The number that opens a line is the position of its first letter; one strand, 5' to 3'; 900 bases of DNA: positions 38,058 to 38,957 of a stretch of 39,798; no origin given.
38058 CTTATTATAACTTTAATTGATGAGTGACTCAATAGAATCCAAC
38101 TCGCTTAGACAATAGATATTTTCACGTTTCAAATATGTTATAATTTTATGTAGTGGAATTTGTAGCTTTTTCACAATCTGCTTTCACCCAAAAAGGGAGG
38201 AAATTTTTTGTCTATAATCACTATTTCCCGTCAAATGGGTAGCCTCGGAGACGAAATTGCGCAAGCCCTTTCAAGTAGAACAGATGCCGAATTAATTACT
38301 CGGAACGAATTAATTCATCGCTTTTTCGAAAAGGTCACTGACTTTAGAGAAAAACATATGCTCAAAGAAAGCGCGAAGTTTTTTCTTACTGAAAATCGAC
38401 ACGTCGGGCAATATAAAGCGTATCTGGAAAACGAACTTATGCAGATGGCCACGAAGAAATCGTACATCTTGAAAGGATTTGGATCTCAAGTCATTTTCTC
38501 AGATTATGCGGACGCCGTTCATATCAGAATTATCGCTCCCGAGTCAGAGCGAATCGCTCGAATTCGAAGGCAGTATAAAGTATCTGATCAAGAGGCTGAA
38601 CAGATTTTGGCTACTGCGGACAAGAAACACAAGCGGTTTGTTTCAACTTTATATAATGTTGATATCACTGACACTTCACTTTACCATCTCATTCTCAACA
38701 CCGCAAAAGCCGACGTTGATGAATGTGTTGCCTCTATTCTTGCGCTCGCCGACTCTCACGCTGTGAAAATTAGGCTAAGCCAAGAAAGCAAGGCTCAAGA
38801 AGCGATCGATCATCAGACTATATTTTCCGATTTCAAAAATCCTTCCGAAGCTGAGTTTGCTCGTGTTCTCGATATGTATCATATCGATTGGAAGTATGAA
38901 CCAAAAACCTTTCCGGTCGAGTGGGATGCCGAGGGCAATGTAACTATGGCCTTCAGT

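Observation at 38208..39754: Cytidylate-kinase-like protein fused to a DUF559/Vsr-like nuclease-fold domain, co-oriented with a second HPRT paralog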

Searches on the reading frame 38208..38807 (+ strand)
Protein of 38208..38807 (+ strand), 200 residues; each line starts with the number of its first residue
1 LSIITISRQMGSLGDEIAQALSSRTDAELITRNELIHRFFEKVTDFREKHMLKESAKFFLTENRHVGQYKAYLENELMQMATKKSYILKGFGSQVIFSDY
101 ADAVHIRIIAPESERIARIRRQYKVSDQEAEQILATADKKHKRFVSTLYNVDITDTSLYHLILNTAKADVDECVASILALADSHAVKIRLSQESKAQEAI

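Call 3: search_protein_families(library=pfam, proteins=[window:38208-38807:+], max_evalue=1)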
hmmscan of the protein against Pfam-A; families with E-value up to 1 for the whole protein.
window:38208-38807:+ (200 aa): 3 families
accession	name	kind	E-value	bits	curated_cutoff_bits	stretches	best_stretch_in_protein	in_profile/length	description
PF13189.12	Cytidylate_kin2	-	3.5e-28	99.4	28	1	3-167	1-176/176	Cytidylate kinase-like family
PF13238.12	AAA_18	-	0.00015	22.7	29.4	1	32-123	24-112/128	AAA domain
PF16342.10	DUF4972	-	0.034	14.5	28.8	0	111-148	86-124/128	Domain of unknown function (DUF4972)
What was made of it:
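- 38208..38762 (+): CK-like domain (residues 1-185): Cytidylate_kin2 / PF13189 P-loop-kinase fold with a Lys-less loop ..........; proposed nucleotide-sensing domain. Pfam E=1e-27 (call 3).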
